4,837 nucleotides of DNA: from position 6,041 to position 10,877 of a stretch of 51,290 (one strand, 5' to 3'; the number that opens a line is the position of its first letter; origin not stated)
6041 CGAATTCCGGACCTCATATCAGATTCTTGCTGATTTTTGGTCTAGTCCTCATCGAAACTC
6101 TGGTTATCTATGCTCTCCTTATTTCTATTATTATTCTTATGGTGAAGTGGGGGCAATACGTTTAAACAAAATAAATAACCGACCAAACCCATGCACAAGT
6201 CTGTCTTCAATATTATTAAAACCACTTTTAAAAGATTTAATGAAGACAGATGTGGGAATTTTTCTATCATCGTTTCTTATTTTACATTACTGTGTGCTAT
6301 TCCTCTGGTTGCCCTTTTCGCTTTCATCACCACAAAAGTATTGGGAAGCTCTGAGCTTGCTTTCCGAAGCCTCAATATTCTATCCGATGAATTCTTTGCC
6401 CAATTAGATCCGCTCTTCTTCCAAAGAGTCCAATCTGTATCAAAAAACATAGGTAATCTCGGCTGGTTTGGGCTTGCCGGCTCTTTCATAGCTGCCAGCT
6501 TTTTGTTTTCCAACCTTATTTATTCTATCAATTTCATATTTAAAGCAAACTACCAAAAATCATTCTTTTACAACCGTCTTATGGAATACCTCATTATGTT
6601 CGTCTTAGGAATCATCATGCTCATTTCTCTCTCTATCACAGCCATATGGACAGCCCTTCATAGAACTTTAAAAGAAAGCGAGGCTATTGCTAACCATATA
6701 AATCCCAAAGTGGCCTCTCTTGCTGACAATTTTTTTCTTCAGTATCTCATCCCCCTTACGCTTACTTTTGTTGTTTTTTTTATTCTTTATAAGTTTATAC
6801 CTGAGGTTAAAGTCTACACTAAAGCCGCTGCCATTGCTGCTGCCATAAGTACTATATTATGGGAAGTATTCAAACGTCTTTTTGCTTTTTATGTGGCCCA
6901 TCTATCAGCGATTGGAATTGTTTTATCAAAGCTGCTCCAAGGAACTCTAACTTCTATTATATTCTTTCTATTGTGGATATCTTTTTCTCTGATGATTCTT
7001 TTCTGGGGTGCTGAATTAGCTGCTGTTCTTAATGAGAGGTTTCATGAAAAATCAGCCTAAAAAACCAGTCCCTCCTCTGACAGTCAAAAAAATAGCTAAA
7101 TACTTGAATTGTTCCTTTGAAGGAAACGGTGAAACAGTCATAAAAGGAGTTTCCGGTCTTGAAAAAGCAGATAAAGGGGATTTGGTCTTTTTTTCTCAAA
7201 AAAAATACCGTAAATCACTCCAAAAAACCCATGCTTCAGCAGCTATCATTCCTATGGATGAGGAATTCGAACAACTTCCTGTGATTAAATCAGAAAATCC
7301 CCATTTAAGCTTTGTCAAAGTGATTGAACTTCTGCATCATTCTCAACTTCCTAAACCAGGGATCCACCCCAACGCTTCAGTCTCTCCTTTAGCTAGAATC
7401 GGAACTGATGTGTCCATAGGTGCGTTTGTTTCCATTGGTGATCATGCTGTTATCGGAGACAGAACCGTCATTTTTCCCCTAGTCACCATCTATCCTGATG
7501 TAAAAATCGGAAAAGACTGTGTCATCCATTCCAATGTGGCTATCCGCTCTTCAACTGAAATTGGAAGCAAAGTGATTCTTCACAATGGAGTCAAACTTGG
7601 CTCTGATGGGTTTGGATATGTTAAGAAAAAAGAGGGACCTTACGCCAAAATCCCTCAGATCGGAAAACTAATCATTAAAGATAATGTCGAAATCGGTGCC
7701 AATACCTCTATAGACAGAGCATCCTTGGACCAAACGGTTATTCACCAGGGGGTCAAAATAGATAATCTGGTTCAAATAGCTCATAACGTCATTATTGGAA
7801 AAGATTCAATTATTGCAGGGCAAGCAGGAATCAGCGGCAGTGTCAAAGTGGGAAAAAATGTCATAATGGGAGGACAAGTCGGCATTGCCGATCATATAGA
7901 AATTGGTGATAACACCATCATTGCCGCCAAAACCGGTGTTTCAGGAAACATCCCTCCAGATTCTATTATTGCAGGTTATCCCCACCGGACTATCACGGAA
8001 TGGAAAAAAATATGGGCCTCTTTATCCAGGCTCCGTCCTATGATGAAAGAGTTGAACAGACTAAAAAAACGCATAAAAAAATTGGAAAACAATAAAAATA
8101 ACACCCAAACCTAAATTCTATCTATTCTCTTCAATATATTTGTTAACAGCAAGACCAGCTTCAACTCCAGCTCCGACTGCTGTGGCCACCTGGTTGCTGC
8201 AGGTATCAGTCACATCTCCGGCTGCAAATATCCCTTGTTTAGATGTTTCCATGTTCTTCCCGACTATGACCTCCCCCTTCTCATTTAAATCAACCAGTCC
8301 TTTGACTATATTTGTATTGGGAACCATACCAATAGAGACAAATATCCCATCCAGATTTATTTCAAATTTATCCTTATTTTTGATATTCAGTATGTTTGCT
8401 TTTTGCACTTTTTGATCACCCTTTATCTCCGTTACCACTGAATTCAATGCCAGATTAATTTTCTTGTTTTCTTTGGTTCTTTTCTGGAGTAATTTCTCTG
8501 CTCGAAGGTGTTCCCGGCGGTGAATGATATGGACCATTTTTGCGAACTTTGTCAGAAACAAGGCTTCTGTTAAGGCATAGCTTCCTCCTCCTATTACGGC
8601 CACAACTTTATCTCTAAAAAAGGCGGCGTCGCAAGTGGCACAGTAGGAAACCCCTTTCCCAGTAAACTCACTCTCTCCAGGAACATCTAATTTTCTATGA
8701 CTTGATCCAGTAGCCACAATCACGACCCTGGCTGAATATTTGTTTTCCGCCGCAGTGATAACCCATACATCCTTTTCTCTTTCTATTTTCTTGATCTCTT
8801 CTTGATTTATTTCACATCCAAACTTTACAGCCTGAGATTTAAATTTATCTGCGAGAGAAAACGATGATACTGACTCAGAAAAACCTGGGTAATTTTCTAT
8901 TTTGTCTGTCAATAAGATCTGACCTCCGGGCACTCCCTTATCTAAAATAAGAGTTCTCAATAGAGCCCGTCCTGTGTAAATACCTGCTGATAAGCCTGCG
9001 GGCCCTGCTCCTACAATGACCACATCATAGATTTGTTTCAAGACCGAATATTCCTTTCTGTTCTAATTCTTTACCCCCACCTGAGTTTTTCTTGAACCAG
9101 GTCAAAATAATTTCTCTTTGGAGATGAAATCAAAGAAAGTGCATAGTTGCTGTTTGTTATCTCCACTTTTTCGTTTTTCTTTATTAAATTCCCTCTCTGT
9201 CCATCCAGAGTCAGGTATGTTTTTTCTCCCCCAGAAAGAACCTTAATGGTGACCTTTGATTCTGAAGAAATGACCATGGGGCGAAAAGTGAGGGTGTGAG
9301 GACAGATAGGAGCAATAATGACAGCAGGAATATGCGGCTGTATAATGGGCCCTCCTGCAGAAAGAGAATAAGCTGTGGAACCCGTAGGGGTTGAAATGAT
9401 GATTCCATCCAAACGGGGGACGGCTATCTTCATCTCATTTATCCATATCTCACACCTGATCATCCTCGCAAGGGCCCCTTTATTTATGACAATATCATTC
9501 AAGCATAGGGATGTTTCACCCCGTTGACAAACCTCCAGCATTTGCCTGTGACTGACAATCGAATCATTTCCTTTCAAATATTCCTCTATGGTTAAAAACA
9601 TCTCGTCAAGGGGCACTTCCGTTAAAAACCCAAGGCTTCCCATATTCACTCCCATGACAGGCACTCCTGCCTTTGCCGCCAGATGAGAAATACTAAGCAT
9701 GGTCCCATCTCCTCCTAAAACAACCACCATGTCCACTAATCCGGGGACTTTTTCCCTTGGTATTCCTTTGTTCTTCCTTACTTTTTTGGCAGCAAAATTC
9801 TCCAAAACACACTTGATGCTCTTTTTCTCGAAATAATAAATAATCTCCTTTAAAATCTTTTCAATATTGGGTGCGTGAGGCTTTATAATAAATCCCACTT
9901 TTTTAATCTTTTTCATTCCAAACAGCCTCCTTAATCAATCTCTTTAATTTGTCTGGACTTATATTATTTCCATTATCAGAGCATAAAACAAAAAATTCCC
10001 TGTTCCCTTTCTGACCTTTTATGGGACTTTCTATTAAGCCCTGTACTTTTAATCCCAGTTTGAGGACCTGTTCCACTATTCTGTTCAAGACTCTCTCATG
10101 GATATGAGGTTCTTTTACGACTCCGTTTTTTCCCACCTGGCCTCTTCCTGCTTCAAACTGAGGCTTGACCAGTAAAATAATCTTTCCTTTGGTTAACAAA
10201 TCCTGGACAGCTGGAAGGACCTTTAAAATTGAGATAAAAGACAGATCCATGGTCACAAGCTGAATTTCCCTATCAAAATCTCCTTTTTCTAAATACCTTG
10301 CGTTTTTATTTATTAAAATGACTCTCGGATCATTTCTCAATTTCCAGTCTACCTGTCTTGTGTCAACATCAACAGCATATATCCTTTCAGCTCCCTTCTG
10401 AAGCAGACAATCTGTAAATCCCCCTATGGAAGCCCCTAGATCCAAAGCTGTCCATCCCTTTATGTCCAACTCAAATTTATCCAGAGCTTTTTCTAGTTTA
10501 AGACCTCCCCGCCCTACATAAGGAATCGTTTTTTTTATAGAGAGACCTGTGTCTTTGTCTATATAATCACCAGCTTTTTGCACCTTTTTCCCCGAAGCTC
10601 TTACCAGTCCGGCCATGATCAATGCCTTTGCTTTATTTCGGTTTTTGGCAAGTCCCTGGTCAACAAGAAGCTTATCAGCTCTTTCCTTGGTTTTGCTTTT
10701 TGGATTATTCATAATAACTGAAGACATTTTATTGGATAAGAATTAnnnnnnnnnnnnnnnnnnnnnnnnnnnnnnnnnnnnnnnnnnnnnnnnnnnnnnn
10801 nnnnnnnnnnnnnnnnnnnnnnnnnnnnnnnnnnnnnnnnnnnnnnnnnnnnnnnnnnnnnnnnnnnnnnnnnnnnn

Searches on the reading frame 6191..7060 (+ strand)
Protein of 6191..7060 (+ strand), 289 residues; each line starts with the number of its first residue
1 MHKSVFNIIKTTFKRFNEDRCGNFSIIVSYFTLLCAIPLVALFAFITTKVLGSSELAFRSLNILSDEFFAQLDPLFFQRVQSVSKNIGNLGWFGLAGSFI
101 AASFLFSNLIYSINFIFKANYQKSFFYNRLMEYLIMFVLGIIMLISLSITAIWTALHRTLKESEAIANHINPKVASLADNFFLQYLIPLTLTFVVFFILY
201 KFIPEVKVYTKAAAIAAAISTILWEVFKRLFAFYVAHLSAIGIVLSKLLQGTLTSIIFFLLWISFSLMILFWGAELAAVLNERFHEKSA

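Call 31: search_protein_families(library=pfam, proteins=[window:6191-7060:+], max_evalue=0.00001)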
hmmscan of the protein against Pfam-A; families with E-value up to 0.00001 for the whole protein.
window:6191-7060:+ (289 aa): 1 family
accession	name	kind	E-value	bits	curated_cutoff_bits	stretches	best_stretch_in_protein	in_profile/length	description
PF03631.20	Virul_fac_BrkB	-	7.4e-35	121.3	33.7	1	18-283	2-258/259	Virulence factor BrkB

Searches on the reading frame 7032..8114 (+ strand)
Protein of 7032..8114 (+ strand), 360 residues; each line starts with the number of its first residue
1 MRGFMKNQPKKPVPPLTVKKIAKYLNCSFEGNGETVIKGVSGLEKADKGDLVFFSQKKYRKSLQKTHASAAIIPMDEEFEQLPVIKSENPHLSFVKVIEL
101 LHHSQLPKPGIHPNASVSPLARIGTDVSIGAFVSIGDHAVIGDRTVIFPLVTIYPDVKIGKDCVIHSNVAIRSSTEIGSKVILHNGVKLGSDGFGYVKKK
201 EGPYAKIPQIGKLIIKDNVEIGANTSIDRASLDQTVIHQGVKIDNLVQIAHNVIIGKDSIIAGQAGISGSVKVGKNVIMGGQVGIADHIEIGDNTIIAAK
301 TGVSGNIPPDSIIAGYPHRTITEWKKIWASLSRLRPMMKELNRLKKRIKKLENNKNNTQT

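Call 31: search_protein_families(library=pfam, proteins=[window:7032-8114:+], max_evalue=0.00001)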
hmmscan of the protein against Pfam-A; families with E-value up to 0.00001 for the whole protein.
window:7032-8114:+ (360 aa): 6 families
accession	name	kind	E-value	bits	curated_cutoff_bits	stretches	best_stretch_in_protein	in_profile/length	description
PF00132.30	Hexapep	-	1.7e-29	100.7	27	3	138-172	1-35/36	Bacterial transferase hexapeptide (six repeats)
PF04613.19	LpxD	-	3.8e-17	62.3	30.8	1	35-100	2-70/70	UDP-3-O-[3-hydroxymyristoyl] glucosamine N-acyltransferase, LpxD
PF25084.1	LbH_EIF2B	-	2.9e-11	43.7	54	0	127-191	39-101/105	EIF2B subunit epsilon LbH domain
PF21711.3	DCTN5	-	4.5e-08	33.4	40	0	240-317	79-150/182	Dynactin subunit 5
PF14602.12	Hexapep_2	-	3e-07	30.5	27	0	157-188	2-31/34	Hexapeptide repeat of succinyl-transferase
PF25087.1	GMPPB_C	-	8.4e-06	25.9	39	0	114-192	4-80/110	GMPPB C-terminal domain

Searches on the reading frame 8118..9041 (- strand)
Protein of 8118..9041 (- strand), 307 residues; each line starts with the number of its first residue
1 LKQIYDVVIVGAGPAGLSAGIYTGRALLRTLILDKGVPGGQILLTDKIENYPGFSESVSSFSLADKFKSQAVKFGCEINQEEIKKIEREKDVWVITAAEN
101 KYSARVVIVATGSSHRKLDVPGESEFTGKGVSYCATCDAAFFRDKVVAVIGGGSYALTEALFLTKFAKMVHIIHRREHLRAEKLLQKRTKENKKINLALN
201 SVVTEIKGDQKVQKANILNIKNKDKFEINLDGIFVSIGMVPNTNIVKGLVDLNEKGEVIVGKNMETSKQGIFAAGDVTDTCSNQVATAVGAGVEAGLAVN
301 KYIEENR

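Call 31: search_protein_families(library=pfam, proteins=[window:8118-9041:-], max_evalue=0.00001)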
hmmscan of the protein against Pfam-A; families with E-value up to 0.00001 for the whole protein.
window:8118-9041:- (307 aa): 7 families
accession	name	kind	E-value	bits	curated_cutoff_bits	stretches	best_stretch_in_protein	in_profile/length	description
PF07992.20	Pyr_redox_2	-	1.1e-52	179.7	26.1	1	5-292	1-291/291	Pyridine nucleotide-disulphide oxidoreductase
PF13738.12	Pyr_redox_3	-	2.6e-24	86.4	30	1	74-275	94-305/305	Pyridine nucleotide-disulphide oxidoreductase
PF00070.33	Pyr_redox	-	1.9e-14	54.4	22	1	147-212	2-74/82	Pyridine nucleotide-disulphide oxidoreductase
PF01266.30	DAO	-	3.3e-07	30.6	27.9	0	62-117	150-208/353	FAD dependent oxidoreductase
PF03486.20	HI0933_like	-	5.1e-07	29.8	50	0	6-38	2-34/244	HI0933-like protein Rossmann domain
PF00890.30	FAD_binding_2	-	9.3e-07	28.8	20.4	0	6-40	1-36/414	FAD binding domain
PF01946.23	Thi4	-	1.5e-06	28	26.2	0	5-40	18-55/235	Thi4 family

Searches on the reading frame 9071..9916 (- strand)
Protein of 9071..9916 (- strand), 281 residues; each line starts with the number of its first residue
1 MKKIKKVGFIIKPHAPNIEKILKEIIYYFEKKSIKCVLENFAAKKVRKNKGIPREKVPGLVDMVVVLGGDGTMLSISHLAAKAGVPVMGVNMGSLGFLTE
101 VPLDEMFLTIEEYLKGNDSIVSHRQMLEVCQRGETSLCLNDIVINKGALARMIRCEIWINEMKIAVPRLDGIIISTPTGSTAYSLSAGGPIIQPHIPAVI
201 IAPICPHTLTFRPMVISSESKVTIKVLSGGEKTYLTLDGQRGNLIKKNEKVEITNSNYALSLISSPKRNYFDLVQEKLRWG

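Call 31: search_protein_families(library=pfam, proteins=[window:9071-9916:-], max_evalue=0.00001)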
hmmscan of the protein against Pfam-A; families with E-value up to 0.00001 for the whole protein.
window:9071-9916:- (281 aa): 2 families
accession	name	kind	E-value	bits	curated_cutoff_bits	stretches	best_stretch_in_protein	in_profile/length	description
PF20143.4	NAD_kinase_C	-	2.1e-37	128.1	23.7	1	139-264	1-125/126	ATP-NAD kinase C-terminal domain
PF01513.26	NAD_kinase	-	1.4e-19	71.1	25.5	1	36-116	48-128/130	ATP-NAD kinase N-terminal domain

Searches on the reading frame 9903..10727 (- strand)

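Call 31: search_protein_families(library=pfam, proteins=[window:9903-10727:-], max_evalue=0.00001)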
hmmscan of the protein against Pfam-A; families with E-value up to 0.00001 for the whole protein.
window:9903-10727:- (274 aa): 2 families
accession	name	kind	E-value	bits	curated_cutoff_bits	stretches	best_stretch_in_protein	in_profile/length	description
PF01728.25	FtsJ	-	6.9e-43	147.1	24.1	1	70-248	1-178/181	FtsJ-like methyltransferase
PF01479.30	S4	-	3.8e-07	30.2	22.8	1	16-54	2-40/48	S4 domain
